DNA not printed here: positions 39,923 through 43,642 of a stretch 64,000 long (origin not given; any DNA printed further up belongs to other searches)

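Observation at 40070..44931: Giant 1473-aa coiled-coil protein encoded between aIF5A and the smc-scpAB operon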

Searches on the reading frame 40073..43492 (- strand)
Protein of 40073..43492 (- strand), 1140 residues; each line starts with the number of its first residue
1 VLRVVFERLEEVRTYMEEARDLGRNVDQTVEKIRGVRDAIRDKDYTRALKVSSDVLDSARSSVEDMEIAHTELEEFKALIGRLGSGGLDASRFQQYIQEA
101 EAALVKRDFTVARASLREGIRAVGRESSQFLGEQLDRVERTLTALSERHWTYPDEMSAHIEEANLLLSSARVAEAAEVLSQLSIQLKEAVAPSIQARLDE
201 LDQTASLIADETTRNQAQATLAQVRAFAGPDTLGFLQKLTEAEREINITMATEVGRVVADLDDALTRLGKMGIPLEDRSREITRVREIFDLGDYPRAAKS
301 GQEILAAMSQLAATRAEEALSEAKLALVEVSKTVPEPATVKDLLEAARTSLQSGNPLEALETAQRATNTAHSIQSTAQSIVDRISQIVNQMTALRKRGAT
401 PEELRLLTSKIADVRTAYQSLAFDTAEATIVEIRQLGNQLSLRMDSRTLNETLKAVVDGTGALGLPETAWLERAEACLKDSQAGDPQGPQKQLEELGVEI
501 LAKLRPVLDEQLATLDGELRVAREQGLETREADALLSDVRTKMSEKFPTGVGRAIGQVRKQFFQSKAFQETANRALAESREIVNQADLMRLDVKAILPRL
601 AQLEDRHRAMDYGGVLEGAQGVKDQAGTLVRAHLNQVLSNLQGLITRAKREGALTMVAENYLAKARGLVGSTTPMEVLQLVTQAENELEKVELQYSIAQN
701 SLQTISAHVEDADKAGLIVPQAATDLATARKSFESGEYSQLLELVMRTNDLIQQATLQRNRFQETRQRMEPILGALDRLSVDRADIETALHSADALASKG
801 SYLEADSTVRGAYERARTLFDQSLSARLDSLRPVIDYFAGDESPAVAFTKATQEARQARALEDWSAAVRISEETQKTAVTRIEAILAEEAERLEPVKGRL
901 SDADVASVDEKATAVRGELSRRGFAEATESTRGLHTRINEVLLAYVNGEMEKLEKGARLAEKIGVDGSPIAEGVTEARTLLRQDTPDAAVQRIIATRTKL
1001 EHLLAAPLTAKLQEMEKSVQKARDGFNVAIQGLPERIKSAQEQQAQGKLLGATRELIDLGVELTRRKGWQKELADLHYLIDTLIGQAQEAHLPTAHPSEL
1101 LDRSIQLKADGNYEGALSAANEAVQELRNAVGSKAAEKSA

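Call 37: search_protein_representatives(alignment_id=A2)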
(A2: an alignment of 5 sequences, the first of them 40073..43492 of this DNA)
Query: 5 sequences, 1131 profile positions. Proteins with E-value up to 0.001 (for the whole library): 1220; up to 1e-10: 531; up to 1e-30: 254. The best 150 are listed.
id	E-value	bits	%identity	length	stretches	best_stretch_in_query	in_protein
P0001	0.0e+00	1589.7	-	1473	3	1-1131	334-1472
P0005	0.0e+00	1378.5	-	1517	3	1-836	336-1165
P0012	0.0e+00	1261.7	-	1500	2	2-1127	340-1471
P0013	0.0e+00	1181.0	-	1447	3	2-1126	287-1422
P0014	0.0e+00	1053.1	-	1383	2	1-1124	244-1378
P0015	5.9e-296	1001.4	-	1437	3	1-1123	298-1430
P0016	9.7e-290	980.9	-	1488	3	1-1125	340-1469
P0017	2.7e-283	959.5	-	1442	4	7-836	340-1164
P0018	4.2e-283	958.9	-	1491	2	1-1117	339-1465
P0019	7.3e-282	954.8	-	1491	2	1-1123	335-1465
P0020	1.4e-281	953.8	-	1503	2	2-1122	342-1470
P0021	7.3e-269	911.7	-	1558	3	1-1127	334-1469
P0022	2.0e-264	897.0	-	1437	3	1-1125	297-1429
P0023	2.2e-264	896.9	-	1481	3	1-1129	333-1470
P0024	7.5e-262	888.5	-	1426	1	1-1123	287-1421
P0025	1.8e-245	834.3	-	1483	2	2-1117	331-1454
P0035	7.6e-171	587.1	-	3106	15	510-876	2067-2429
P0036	1.0e-169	583.4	-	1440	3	7-825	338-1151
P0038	3.5e-166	571.7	-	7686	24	68-1063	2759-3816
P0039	1.2e-165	569.9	-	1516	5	1-836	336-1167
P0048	5.0e-152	524.8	-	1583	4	1-838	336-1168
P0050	2.1e-146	506.2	-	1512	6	3-835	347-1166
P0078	2.0e-117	410.2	-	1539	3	8-1112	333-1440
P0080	3.1e-116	406.3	-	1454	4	2-772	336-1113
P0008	5.7e-88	312.7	-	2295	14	572-831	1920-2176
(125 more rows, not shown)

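Call 43: predict_structure(alignment_id=A2)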
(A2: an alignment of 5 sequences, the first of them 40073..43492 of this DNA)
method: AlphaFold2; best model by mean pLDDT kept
length: 1140 residues; sequences in the alignment: 5
mean_pLDDT: 82.4   pTM: 0.33
mean pLDDT of the five models: 82.4, 78.6, 77.8, 76.6, 73.7
residues with pLDDT >= 90: 236; 70-90: 777; 50-70: 87; < 50: 40
segments of 3 or more residues with pLDDT < 50: 893-924, 926-928, 1138-1140
pLDDT, mean of each block of 10 residues (from residue 1): 80 78 72 84 85 82 78 89 81 89 82 89 86 89 86 84 88 87 86 88 88 89 80 87 89 88 88 86 90 88 89 89 85 74 90 87 88 78 72 67 77 78 76 74 70 68 65 76 63 77 78 81 73 78 71 76 78 86 85 88 87 86 87 90 90 88 88 81 90 90 93 89 93 88 92 93 92 89 91 93 94 92 85 74 79 90 91 85 71 47 46 45 46 60 82 86 84 88 79 88 85 90 81 89 88 89 87 89 86 88 90 88 90 59
secondary structure, 60 per line:
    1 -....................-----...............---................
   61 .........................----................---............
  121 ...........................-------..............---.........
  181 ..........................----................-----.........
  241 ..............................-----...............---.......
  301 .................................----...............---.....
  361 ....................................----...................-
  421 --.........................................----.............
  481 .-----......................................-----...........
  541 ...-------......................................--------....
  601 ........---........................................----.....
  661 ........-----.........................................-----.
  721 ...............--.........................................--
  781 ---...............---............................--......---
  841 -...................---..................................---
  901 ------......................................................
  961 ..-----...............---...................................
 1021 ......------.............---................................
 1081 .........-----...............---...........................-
elements in order (helices of 4 or more, strands of 3 or more residues): H2-21 H27-41 H45-85 H90-105 H109-147 H155-168 H172-206 H211-226 H232-270 H276-290 H294-333 H338-352 H356-396 H401-419 H423-463 H468-481 H487-524 H530-543 H551-588 H597-608 H612-651 H656-668 H674-714 H720-735 H738-778 H784-798 H802-829 H832-837 H842-860 H864-897 H907-962 H968-982 H986-1026 H1033-1045 H1049-1089 H1095-1109 H1113-1139

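Call 45: fold_search(model_id=the predicted structure, library=pdb)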
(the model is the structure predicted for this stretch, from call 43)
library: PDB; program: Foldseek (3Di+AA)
matches with E <= 10: 51; with E <= 0.001: 0
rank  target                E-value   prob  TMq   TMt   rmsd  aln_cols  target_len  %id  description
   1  7uni_C                2.0e-01  0.66  0.06  0.21  20.9       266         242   16  De novo designed chlorophyll dimer protein with Zn pheophorbide a methyl ester, SP2-ZnPPaM (released 2023-04-19)
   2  7unh_A                2.6e-01  0.57  0.06  0.21  20.4       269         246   14  De novo designed chlorophyll dimer protein in apo state, SP2 (released 2023-04-19)
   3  7uni_A                4.7e-01  0.44  0.06  0.21  22.0       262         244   16  De novo designed chlorophyll dimer protein with Zn pheophorbide a methyl ester, SP2-ZnPPaM (released 2023-04-19)
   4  9e23_f                4.9e-01  0.15  0.14  0.14  83.4      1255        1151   12  Cryo-EM structure of Pre-Chi dynein tail (released 2025-07-09)
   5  7uni_D                5.2e-01  0.35  0.05  0.20  22.8       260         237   17  De novo designed chlorophyll dimer protein with Zn pheophorbide a methyl ester, SP2-ZnPPaM (released 2023-04-19)
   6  7unh_B                6.4e-01  0.30  0.06  0.20  20.9       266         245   17  De novo designed chlorophyll dimer protein in apo state, SP2 (released 2023-04-19)
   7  8e1e_A                7.2e-01  0.30  0.08  0.22  13.8       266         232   17  Scaffolding protein functional sites using deep learning (released 2023-08-16)
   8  3m62_A                7.9e-01  0.06  0.08  0.09  44.4       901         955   11  Crystal structure of Ufd2 in complex with the ubiquitin-like (UBL) domain of Rad23 (released 2010-04-28)
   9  7uni_B                1.5e+00  0.18  0.06  0.20  20.3       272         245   14  De novo designed chlorophyll dimer protein with Zn pheophorbide a methyl ester, SP2-ZnPPaM (released 2023-04-19)
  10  9y6s_5f               1.5e+00  0.05  0.09  0.09  65.6      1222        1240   12  96-nm repeat of the Leishmania tarentolae doublet microtubule (released 2025-12-17)
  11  6d3r                  2.3e+00  0.02  0.06  0.06  54.1      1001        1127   12  Thermostablilized dephosphorylated chicken CFTR (released 2018-10-17)
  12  6o3e_A                2.4e+00  0.06  0.07  0.13  44.3       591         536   13  mouse aE-catenin 82-883 (released 2019-11-13)
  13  9khs_A                2.4e+00  0.03  0.07  0.09  40.3       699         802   13  Cryo-EM structure of Ufd2/Ubc4-Ub in complex with K29-linked diUb (monomeric conformation) (released 2025-07-30)
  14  6rlb_A                2.5e+00  0.04  0.09  0.10  60.5       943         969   13  Structure of the dynein-2 complex; tail domain (released 2019-08-28)
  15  8pr1_A                3.2e+00  0.02  0.08  0.09  83.0      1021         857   12  Cytoplasmic dynein-B heavy chain bound to IC-LC tower (released 2024-03-27)
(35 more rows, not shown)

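Call 48: search_protein_families(library=pfam, proteins=[P0035], max_evalue=1)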
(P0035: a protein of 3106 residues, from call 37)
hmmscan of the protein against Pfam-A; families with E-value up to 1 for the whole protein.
P0035 (3106 aa): 7 families
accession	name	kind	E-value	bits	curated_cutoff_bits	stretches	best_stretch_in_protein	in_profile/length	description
PF14446.12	Prok-RING_1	-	0.0025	18.2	29.1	1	3055-3091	5-42/54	Prokaryotic RING finger family 1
PF13639.12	zf-RING_2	-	0.004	17.8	27.3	1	3056-3093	2-43/44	Ring finger domain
PF16489.11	GAIN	-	0.0068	16.3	26.5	0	2066-2135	2-67/210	GPCR-Autoproteolysis INducing (GAIN) domain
PF16455.10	UBD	-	0.13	12.8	27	0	1305-1350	36-76/103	Ubiquitin-binding domain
PF07705.17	CARDB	-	0.19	12.4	22.7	1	2936-3009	2-76/101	CARDB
PF17123.11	zf-RING_11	-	0.22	11.7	27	1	3057-3083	2-28/29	RING-like zinc finger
PF13923.12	zf-C3HC4_2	-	0.25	11.6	27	1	3056-3093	1-40/40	Zinc finger, C3HC4 type (RING finger)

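Call 51: list_cluster_members(proteins=[P0012, P0017, P0036, P0039, P0048, P0035, P0038, P0008, P0078, P0050])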
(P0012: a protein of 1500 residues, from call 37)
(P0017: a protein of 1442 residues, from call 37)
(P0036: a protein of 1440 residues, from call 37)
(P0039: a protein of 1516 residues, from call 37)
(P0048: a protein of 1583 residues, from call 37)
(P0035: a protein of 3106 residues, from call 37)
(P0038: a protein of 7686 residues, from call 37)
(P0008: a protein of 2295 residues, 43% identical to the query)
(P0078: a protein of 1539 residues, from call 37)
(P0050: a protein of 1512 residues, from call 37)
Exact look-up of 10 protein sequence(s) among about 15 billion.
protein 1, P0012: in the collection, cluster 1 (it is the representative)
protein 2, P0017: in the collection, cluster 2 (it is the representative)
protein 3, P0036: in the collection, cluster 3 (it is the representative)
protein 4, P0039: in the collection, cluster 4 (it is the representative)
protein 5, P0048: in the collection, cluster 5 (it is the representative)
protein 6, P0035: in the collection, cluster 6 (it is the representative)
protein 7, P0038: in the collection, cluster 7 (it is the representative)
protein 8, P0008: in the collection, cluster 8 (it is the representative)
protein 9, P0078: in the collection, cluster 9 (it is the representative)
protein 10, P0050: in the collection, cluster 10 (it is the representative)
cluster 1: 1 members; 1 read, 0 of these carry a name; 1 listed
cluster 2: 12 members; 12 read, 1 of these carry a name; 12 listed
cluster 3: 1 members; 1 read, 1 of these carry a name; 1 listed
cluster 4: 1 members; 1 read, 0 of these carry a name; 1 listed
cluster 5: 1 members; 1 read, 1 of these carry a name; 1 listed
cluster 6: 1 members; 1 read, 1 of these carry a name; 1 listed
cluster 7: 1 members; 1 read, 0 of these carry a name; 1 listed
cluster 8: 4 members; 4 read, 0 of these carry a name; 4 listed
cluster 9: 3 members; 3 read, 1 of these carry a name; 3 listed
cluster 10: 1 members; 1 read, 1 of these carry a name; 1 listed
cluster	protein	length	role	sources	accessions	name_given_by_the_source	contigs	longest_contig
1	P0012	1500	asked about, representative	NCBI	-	-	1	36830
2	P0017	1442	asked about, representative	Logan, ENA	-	-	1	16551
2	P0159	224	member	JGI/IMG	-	hypothetical protein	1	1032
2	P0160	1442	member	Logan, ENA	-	-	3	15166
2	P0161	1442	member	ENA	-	-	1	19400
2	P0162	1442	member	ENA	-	-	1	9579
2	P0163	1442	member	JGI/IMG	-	-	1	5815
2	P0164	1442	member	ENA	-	-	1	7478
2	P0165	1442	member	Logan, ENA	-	-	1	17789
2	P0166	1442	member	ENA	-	-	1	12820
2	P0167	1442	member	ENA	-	-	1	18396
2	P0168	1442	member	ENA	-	-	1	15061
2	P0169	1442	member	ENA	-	-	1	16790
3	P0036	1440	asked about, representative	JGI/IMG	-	hypothetical protein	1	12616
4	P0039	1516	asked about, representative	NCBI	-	-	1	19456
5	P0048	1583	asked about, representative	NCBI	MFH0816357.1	MAG: hypothetical protein V1934_06035 [Methanobacteriota archaeon]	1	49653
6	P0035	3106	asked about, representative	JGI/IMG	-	hypothetical protein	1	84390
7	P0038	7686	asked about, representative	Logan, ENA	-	-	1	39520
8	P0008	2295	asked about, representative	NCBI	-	-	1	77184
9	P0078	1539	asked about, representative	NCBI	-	-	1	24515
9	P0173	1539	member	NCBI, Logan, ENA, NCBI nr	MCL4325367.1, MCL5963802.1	MAG: hypothetical protein M1481_00810 [Candidatus Thermoplasmatota archaeon] | hypothetical protein [Candidatus Thermoplasmatota archaeon]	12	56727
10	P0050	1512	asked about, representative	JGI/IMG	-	hypothetical protein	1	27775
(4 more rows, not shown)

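Call 72: find_encoding_contigs(protein=P0173, flank=8000, max_places=2)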
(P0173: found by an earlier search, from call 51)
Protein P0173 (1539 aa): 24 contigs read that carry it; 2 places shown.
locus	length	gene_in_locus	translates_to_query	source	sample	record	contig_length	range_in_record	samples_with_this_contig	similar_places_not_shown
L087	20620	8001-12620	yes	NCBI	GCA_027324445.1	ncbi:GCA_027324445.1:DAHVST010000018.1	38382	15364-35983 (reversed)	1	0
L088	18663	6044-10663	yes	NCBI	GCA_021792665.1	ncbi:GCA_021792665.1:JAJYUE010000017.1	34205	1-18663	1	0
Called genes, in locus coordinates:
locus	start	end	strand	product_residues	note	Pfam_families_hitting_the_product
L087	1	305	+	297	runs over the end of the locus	PF00294:PfkB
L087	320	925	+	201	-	PF00293:NUDIX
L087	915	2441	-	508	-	PF02142:MGS, PF01808:AICARFT_IMPCHas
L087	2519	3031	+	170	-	PF03551:PadR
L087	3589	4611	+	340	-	PF01385:OrfB_IS605, PF07282:Cas12f1-like_TNB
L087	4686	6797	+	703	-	PF02629:CoA_binding, PF13380:CoA_binding_2, PF13607:Succ_CoA_lig, PF19045:Ligase_CoA_2 (weak), PF13549:ATP-grasp_5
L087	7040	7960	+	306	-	PF13248:Zn_ribbon_3 (weak)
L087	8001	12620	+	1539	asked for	PF14446:Prok-RING_1 (weak)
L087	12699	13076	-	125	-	-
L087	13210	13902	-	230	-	PF20582:UPF0758_N, PF04002:RadC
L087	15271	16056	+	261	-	PF01255:Prenyltransf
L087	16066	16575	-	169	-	PF00252:Ribosomal_L16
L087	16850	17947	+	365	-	PF14321:DUF4382 (weak)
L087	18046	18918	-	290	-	PF00254:FKBP_C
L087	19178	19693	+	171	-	PF00515:TPR_1 (faint), PF07719:TPR_2 (faint), PF13181:TPR_8 (faint), PF14559:TPR_19 (faint), PF13414:TPR_11 (weak), PF13431:TPR_17 (weak)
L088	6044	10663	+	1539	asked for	PF14446:Prok-RING_1 (weak)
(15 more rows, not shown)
